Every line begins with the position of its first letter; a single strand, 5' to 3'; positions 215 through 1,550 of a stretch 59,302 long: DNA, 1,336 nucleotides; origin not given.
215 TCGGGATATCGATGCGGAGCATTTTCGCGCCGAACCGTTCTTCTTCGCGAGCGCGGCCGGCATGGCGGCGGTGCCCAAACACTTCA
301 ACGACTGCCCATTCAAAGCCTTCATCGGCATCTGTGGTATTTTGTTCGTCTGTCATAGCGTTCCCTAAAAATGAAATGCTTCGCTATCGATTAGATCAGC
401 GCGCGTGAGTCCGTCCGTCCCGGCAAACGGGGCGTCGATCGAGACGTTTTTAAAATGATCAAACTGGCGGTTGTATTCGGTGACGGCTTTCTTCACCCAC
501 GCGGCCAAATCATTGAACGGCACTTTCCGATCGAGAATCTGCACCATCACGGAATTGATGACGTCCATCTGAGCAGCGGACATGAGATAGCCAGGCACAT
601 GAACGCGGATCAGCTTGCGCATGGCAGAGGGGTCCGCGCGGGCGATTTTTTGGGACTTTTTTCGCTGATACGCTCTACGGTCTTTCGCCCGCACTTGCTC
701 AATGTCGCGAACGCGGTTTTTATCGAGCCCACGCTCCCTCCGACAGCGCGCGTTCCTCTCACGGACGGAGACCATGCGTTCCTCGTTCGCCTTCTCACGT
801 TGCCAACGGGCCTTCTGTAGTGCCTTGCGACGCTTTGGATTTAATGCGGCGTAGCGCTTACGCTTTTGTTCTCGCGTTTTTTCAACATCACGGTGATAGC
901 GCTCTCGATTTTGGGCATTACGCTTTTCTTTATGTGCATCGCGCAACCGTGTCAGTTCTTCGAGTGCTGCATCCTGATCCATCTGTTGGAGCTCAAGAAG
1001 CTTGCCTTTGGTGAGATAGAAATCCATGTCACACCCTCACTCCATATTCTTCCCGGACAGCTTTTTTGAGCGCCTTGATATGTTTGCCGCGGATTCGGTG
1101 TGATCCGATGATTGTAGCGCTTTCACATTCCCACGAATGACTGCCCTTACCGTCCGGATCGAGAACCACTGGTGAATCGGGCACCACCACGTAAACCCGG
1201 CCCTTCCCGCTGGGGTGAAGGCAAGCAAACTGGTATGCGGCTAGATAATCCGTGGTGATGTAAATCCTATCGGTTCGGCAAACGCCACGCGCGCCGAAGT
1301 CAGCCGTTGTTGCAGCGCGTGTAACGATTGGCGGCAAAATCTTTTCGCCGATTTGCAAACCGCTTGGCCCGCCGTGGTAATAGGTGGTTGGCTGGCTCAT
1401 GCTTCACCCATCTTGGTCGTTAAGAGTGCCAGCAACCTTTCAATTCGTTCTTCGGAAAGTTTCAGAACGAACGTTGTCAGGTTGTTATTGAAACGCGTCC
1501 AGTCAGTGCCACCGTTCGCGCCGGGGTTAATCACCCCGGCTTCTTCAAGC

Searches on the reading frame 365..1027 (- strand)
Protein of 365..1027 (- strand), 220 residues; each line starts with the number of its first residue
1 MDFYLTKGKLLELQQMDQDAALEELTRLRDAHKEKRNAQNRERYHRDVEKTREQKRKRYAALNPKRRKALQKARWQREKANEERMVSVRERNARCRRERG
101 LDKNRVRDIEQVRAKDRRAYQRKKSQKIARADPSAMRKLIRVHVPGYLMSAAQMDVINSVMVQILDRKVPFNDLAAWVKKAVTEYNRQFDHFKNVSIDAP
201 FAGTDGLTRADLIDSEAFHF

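Call 69: search_protein_families(library=phrogs, proteins=[window:365-1027:-], max_evalue=0.001)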
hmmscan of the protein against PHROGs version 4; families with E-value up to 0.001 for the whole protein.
window:365-1027:- (220 aa): 1 family
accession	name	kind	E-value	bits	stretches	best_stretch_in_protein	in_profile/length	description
phrog_24127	-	unknown function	3.1e-76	257.1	1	2-220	6-219/219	-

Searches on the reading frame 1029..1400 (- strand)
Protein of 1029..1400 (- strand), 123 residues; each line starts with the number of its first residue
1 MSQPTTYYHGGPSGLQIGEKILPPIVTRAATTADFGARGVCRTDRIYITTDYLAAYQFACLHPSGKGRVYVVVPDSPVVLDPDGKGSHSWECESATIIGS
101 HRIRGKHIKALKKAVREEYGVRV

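Call 70: search_protein_families(library=phrogs, proteins=[window:1029-1400:-], max_evalue=0.001)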
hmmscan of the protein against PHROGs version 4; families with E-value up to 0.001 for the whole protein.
window:1029-1400:- (123 aa): 2 families
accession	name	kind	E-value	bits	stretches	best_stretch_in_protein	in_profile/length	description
phrog_17296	-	unknown function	1.5e-20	74.6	1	6-119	4-122/125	-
phrog_2110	-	unknown function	0.00042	21.6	1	4-95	10-100/105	-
